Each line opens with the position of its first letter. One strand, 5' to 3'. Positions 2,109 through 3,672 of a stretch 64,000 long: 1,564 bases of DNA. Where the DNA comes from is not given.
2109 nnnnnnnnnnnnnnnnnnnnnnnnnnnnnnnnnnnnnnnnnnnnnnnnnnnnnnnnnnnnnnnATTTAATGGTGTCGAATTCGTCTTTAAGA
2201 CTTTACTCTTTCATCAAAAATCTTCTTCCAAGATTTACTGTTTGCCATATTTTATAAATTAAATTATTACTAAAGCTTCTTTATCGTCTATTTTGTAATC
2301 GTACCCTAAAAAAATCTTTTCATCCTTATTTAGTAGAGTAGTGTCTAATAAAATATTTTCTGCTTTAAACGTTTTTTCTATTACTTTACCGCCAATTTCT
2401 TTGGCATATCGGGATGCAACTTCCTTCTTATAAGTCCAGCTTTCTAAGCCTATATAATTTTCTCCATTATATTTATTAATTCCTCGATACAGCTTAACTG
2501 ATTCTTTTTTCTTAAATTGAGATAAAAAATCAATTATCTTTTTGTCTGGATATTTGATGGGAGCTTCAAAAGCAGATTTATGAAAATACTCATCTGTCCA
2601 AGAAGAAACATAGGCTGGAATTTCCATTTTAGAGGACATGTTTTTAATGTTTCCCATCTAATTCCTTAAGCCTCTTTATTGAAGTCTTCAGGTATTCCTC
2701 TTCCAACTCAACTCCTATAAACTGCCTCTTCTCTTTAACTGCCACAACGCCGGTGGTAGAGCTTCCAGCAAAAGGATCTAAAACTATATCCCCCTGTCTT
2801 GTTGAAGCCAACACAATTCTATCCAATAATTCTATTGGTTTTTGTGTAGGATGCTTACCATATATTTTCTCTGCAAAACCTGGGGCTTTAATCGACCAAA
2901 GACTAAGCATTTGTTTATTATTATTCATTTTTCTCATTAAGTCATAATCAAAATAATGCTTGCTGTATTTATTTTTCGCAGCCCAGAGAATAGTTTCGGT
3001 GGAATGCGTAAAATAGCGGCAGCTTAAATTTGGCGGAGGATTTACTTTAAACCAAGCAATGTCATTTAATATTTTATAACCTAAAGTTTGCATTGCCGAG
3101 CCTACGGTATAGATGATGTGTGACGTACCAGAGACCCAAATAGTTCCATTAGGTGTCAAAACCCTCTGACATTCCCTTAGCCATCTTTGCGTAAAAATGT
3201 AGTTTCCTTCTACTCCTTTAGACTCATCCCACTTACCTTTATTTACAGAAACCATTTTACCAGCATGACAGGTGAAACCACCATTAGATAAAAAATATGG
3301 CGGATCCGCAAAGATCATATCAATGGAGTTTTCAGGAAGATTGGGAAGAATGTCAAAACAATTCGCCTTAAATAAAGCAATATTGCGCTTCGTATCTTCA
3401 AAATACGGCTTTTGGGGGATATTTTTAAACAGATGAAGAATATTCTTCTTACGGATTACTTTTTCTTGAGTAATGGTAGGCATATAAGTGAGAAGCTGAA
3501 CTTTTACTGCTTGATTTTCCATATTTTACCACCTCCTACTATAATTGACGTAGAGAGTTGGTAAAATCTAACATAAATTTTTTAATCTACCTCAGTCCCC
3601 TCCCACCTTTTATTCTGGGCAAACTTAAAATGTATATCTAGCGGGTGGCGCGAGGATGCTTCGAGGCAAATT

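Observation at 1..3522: Methyltransferase-led four-gene operon with two unknown ORFs and a PD-(D/E)xK protein, next to a Cas4/RecB-like nuclease: candidate atypical R-M or novel defense locus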

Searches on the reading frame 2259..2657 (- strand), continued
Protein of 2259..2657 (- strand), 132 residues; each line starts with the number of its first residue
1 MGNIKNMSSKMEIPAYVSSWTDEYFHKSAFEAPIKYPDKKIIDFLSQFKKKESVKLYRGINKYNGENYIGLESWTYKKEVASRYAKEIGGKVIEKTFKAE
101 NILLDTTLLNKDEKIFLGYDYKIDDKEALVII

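Call 118: search_dna_similar(query=window:2259-2657:-, collection=phages, mode=protein, max_evalue=10, max_rows=25)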
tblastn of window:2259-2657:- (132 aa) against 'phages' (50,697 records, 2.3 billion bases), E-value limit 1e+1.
Records with a match: 2; places in all: 2; records where one place covers at least 80% of the query: 0.
Best place of each record, by identity: <60% 2.
By first word of the organism name: Escherichia 2.
By host as written in the record: - 2.
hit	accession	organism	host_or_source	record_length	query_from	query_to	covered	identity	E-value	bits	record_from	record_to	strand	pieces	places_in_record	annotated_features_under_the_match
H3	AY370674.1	Escherichia phage K1-5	-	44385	43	101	45%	33.9%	8e+0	32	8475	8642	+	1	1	10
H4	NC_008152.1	Escherichia phage K1-5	-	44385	43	101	45%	33.9%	8e+0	32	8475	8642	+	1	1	10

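Call 119: search_dna_similar(query=window:2259-2657:-, collection=plasmids, mode=protein, max_evalue=1, max_rows=15)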
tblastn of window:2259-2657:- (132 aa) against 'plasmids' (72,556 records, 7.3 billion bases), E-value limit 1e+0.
Records with a match: 1; places in all: 1; records where one place covers at least 80% of the query: 0.
Best place of each record, by identity: <60% 1.
By first word of the organism name: Subdoligranulum 1.
By predicted mobility (MOB-suite, as given by PLSDB): non-mobilizable 1.
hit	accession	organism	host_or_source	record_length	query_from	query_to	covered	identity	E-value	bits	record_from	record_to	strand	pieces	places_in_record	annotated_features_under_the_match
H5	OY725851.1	Subdoligranulum variabile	-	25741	51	115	49%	37.3%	2e-3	44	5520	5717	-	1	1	record has no annotation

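Call 120: get_annotated_region(hit=H5, flank=4000)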
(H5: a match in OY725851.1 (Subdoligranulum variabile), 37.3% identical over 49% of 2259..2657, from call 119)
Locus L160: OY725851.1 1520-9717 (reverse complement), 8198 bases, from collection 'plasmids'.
description: Subdoligranulum variabile strain Subdoligranulum variabile TSDC17.2-1.1 genome assembly, plasmid: 17
organism: Subdoligranulum variabile (NCBI taxid 214851)
taxonomy: Bacteria; Bacillota; Clostridia; Eubacteriales; Oscillospiraceae; Subdoligranulum; Subdoligranulum variabile
host: -; source: -; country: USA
typing (MOB-suite, as given by PLSDB): non-mobilizable
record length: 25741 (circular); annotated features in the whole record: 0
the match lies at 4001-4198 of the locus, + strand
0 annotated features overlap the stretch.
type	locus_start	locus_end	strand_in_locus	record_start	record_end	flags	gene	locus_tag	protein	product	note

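Call 122: search_solved_structures(query=L160:3530-4267:+, max_evalue=10, show_alignments=3)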
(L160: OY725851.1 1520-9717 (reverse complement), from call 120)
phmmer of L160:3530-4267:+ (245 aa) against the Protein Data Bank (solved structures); distinct sequences matched with E-value up to 10: 0.

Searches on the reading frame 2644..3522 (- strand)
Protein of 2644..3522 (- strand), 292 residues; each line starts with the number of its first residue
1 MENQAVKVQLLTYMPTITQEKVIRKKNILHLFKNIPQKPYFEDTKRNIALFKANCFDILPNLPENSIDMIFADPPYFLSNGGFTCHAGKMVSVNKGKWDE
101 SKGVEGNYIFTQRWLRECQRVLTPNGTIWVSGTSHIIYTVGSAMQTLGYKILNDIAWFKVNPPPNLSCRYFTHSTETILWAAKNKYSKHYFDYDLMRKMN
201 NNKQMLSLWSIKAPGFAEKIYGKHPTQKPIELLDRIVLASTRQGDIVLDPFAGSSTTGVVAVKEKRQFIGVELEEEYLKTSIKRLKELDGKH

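Call 5: search_protein_families(library=pfam, proteins=[window:2644-3522:-], max_evalue=1)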
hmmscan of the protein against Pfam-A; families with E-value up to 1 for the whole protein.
window:2644-3522:- (292 aa): 6 families
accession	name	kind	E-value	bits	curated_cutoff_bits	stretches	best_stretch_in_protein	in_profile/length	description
PF01555.25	N6_N4_Mtase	-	4.3e-56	190.8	26.7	1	67-281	1-219/221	DNA methylase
PF03602.21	Cons_hypoth95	-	0.0007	19.7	24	1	47-77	92-124/182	Conserved hypothetical protein 95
PF13847.12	Methyltransf_31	-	0.0016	18.6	27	0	243-288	3-51/145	Methyltransferase domain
PF05063.20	MT-A70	-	0.012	16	23.9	1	121-192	39-116/172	MT-A70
PF08241.18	Methyltransf_11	-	0.04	15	21.2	0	112-129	77-94/95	Methyltransferase domain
PF01170.24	UPF0020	-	0.13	12.4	22.3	0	238-259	23-44/197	RMKL-like, methyltransferase domain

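Call 6: search_protein_families(library=padloc, proteins=[window:2644-3522:-], max_evalue=1)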
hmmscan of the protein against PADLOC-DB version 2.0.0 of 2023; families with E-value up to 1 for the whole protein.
window:2644-3522:- (292 aa): 74 families (the best 25 are shown)
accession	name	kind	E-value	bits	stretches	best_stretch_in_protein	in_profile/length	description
PDLC03371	MTase_II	-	3.1e-96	319.9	1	41-289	6-256/260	Type II methyltransferase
PDLC03216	MTase_II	-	5.3e-79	263.8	1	49-288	13-258/364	Type II methyltransferase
PDLC03738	oMTase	-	2.6e-72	241.6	1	50-288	23-268/376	orphan methyltransferase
PDLC03302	MTase_II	-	4.6e-49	165.7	1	50-286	7-261/626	Type II methyltransferase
PDLC03299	MTase_II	-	2.3e-43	146.8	2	171-286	141-258/296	Type II methyltransferase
PDLC03387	MTase_II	-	3.8e-36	122.7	2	138-287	129-278/289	Type II methyltransferase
PDLC03279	MTase_II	-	1e-30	104.7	1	43-286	352-585/587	Type II methyltransferase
PDLC03353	MTase_II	-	9.4e-30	102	1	47-286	9-251/260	Type II methyltransferase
PDLC03265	MTase_II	-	9.1e-29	98.9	2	179-288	225-331/333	Type II methyltransferase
PDLC03320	MTase_II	-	9.8e-28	95.1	2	208-289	197-278/289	Type II methyltransferase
PDLC03339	MTase_II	-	1.3e-23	81.4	2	207-287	193-273/399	Type II methyltransferase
PDLC03238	MTase_II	-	2.7e-23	80.7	2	196-275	275-355/428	Type II methyltransferase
PDLC03300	MTase_II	-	5.1e-23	79.6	1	50-286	14-277/302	Type II methyltransferase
PDLC03228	MTase_II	-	1.5e-22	78.5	2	223-286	143-206/227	Type II methyltransferase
PDLC03229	MTase_II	-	7.7e-21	72.4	1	54-291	188-406/436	Type II methyltransferase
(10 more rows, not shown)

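Call 7: search_protein_families(library=ncbifam, proteins=[window:2644-3522:-], max_evalue=1)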
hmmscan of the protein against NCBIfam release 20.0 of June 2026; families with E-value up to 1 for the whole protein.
window:2644-3522:- (292 aa): 6 families
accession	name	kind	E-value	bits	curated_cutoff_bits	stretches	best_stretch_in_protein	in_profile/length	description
NF050803.1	DnaMtaseCcrMCaul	equivalog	2.5e-72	243.7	830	1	50-288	6-250/350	adenine-specific DNA-methyltransferase CcrM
NF008572.0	PRK11524.1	equivalog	3.4e-38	131.4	292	2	171-287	140-258/294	adenine-specific DNA-methyltransferase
NF010253.0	PRK13699.1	subfamily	9e-22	77.8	244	2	223-288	143-208/226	DNA methyltransferase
TIGR01177.1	TIGR01177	hypoth_equivalog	0.071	12.4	316.55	0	238-254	177-193/330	TIGR01177 family methyltransferase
TIGR00095.1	TIGR00095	equivalog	0.1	12.2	117.5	0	62-78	118-136/194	16S rRNA (guanine(966)-N(2))-methyltransferase RsmD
NF045667.1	MTase_DVU1556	equivalog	0.15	11.5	155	0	112-131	101-120/213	DVU_1556 family methyltransferase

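Call 8: search_protein_families(library=phrogs, proteins=[window:2644-3522:-], max_evalue=1)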
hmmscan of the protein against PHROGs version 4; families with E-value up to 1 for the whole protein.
window:2644-3522:- (292 aa): 14 families
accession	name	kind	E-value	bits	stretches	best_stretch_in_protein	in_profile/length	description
phrog_67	-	other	1.7e-64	220.2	1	45-289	121-347/743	DNA methyltransferase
phrog_498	-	other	6.5e-31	108.5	1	62-291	218-426/633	DNA methyltransferase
phrog_3008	-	other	8.8e-25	88.4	1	192-288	118-214/244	DNA methyltransferase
phrog_18293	-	other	1.5e-17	64.7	1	219-287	40-109/119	methyltransferase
phrog_6952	-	other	3.8e-16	60.5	1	221-288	111-178/181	DNA methyltransferase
phrog_6025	-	other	5.7e-16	59.7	1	45-180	9-135/192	DNA methyltransferase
phrog_23085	-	unknown function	3.4e-11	43.9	1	202-289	23-109/138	-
phrog_23148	-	unknown function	4.7e-10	40.8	1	223-286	84-147/165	-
phrog_8769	-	other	5.3e-10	40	1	240-286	8-54/71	methyltransferase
phrog_12517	-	unknown function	2.5e-09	37.7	1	243-284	105-146/316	-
phrog_16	-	DNA, RNA and nucleotide metabolism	4.1e-09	36.2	1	172-288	810-912/986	DNA helicase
phrog_12862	-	unknown function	8.8e-06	26.7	1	48-79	3-34/149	-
phrog_18146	-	other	0.00039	20.4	1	223-274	48-100/452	DNA methyltransferase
phrog_24333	-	other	0.24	11.8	1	52-128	89-161/238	DNA methyltransferase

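Call 81: search_solved_structures(query=window:2644-3522:-, max_evalue=0.00001)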
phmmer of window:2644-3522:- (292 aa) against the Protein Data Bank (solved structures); distinct sequences matched with E-value up to 0.00001: 12.
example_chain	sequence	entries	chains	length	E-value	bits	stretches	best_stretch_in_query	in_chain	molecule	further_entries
6pbd_A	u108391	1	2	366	1.1e-56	195.6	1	51-285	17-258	Modification methylase CcrMI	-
5hek_A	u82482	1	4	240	2.6e-31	112.3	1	48-286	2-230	Adenine specific DNA methyltransferase (DpnA)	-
5hfj_A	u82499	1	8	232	3.4e-31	111.9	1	48-286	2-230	Adenine specific DNA methyltransferase (DpnA)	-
9c3u_A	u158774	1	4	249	1.5e-21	80.3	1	198-285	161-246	Methyltransferase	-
8urk_A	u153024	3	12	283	1.8e-21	80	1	198-286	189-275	Methyltransferase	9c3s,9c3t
1g60_A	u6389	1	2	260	2e-20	76.6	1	207-281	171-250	Adenine-specific Methyltransferase MboIIA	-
1nw8_A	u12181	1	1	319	4e-19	72.3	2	53-204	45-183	MODIFICATION METHYLASE RSRI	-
1eg2_A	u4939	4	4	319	4.7e-19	72.1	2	53-204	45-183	MODIFICATION METHYLASE RSRI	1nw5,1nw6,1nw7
8s9n_A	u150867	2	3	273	2e-14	56.9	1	56-285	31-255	DNA cytosine-N4 methyltransferase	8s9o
8s9m_A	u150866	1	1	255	2.1e-14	56.8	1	57-285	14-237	DNA cytosine-N4 methyltransferase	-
2zie_A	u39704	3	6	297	2.4e-10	43.5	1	218-284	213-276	Putative modification methylase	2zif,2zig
1boo_A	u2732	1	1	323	4.6e-10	42.6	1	223-284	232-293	PROTEIN (N-4 CYTOSINE-SPECIFIC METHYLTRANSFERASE PVU II)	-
